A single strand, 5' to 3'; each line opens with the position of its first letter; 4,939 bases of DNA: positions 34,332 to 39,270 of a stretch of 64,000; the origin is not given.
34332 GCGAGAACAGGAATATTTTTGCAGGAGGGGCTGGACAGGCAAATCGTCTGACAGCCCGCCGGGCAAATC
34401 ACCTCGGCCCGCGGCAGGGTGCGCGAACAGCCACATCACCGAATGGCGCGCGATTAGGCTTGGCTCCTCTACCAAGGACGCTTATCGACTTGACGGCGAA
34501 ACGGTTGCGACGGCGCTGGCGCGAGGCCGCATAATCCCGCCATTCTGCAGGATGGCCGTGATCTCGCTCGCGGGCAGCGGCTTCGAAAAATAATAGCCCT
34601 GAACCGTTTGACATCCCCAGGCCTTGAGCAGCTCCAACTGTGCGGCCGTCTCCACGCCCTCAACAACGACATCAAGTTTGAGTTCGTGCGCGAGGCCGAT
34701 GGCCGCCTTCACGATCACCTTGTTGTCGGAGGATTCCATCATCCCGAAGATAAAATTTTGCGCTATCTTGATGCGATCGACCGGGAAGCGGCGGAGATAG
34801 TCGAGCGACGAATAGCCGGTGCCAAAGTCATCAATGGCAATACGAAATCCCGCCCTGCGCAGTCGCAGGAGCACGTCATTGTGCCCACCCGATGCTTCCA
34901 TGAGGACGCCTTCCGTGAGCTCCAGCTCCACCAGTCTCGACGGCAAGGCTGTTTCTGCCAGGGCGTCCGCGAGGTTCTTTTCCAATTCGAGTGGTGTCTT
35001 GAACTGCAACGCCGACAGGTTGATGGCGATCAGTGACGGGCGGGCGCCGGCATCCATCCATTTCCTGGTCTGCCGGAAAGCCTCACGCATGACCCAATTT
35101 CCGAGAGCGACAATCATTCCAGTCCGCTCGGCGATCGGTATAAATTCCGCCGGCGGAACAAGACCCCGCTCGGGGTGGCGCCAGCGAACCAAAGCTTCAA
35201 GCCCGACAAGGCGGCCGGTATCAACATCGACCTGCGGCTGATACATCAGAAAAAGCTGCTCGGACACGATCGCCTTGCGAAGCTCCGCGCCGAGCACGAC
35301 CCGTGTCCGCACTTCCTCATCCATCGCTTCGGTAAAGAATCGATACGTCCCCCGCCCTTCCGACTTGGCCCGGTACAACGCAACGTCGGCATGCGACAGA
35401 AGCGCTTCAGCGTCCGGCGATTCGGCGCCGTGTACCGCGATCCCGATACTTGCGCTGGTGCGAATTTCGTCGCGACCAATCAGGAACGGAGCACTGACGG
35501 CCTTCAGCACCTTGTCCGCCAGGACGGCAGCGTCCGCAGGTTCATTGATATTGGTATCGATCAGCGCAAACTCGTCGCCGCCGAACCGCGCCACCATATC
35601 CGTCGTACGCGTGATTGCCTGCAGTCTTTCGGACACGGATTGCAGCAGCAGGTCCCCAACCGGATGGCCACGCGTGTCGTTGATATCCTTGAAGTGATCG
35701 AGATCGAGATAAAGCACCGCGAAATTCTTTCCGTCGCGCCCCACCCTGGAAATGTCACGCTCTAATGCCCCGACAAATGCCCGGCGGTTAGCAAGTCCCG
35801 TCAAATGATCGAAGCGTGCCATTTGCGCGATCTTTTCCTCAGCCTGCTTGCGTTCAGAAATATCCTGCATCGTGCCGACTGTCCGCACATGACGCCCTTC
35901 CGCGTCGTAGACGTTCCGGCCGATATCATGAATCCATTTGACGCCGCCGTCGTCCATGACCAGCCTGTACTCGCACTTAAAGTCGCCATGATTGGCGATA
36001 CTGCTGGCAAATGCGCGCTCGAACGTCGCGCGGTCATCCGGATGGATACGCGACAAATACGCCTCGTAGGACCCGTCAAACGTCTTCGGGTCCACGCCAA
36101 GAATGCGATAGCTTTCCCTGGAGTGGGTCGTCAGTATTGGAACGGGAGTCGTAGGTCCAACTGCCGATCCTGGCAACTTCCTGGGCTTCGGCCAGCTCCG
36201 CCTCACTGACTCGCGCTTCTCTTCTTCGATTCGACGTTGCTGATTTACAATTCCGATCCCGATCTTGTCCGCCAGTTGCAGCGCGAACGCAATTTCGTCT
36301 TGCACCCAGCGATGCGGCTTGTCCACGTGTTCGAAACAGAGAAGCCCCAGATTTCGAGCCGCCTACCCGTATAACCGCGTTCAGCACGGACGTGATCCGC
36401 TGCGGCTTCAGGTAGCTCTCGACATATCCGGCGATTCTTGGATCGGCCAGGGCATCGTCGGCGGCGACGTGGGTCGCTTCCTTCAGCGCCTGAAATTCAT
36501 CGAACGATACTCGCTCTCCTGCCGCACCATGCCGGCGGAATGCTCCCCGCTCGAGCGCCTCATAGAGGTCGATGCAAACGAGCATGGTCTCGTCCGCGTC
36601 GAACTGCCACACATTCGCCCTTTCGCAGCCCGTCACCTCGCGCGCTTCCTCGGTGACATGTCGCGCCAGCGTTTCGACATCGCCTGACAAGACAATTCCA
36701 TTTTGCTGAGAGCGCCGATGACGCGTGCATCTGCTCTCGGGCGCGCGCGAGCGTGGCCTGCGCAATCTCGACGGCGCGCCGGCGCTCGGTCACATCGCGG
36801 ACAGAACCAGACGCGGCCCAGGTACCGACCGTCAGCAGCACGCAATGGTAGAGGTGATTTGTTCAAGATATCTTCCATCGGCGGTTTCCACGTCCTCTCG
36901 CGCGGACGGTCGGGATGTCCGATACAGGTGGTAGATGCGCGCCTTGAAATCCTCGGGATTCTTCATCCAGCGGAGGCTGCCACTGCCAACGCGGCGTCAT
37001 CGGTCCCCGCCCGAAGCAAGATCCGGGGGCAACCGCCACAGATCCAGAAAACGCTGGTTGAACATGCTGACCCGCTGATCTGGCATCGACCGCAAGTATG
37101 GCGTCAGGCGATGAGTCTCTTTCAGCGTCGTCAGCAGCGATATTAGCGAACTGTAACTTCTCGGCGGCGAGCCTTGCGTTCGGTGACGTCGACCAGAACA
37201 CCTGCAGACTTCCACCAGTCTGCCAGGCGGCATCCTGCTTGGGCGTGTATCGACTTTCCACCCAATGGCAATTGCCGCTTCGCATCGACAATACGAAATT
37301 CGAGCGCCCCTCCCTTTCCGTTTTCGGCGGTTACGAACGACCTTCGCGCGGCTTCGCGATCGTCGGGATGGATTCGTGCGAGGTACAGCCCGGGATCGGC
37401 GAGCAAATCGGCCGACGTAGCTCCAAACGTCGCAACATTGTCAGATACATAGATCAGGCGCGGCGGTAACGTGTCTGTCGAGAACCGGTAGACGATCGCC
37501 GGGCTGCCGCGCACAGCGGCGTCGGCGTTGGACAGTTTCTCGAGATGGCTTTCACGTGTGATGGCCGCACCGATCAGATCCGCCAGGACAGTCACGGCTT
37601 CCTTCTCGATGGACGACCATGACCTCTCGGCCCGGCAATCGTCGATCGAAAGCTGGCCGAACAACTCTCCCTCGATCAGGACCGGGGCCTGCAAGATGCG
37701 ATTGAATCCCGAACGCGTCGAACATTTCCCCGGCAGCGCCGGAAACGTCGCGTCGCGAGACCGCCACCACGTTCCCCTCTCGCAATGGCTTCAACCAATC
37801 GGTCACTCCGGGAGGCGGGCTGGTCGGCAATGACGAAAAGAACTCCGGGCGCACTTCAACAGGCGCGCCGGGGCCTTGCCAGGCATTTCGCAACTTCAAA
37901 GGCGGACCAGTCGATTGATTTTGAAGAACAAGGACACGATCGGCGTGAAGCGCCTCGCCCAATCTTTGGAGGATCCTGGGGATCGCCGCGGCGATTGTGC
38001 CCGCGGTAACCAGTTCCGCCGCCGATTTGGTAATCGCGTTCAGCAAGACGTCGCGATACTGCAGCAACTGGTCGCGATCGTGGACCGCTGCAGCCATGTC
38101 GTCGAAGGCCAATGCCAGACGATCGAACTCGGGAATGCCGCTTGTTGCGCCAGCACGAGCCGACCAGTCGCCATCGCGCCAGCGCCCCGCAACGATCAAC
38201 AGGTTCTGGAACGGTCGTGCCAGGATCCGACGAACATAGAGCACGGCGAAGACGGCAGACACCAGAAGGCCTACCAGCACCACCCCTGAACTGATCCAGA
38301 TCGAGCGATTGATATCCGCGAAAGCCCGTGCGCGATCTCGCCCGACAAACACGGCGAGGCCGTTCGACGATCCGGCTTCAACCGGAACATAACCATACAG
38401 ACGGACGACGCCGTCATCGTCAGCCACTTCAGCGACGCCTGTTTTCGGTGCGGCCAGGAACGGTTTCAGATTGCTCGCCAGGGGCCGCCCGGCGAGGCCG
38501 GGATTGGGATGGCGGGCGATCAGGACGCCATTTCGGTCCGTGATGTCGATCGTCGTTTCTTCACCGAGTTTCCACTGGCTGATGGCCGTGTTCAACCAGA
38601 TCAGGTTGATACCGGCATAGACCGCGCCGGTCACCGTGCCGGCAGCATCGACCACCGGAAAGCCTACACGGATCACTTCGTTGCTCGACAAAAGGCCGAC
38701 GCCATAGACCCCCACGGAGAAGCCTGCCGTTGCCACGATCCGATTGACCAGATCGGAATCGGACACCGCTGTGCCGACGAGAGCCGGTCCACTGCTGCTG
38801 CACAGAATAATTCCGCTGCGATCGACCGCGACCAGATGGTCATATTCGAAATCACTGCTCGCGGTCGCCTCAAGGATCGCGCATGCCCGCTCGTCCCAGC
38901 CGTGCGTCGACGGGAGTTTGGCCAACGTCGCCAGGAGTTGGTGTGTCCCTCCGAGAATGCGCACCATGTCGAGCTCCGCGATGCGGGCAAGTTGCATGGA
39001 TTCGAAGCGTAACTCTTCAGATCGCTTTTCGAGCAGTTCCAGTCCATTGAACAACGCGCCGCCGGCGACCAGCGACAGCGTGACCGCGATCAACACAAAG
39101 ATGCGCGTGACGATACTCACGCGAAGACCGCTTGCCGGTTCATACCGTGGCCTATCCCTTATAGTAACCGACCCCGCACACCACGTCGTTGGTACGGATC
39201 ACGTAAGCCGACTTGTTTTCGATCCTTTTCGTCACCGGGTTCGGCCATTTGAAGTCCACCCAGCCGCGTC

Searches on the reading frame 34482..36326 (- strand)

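Call 61: search_protein_families(library=pfam, proteins=[window:34482-36326:-], max_evalue=0.001)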
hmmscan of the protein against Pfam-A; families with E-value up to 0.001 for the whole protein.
window:34482-36326:- (614 aa): 3 families
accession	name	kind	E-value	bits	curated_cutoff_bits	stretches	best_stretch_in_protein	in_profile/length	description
PF00563.25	EAL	-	2.3e-73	246.9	31.3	1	348-583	3-236/236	EAL domain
PF00990.26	GGDEF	-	2.2e-45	154.7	23.8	1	171-326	2-160/161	Diguanylate cyclase, GGDEF domain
PF08447.18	PAS_3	-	3e-20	72.7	25.6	1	68-153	4-89/89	PAS fold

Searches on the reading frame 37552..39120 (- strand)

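Call 61: search_protein_families(library=pfam, proteins=[window:37552-39120:-], max_evalue=0.001)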
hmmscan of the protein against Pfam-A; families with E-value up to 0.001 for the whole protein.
window:37552-39120:- (522 aa): 3 families
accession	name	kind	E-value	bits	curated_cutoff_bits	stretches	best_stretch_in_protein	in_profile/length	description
PF02743.24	dCache_1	-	4.1e-12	46.6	45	1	87-226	62-200/240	Cache domain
PF17203.10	sCache_3_2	-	2.5e-08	34.5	28.4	1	93-180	53-135/140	Single cache domain 3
PF00672.30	HAMP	-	0.00032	21.4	25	1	296-347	2-52/53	HAMP domain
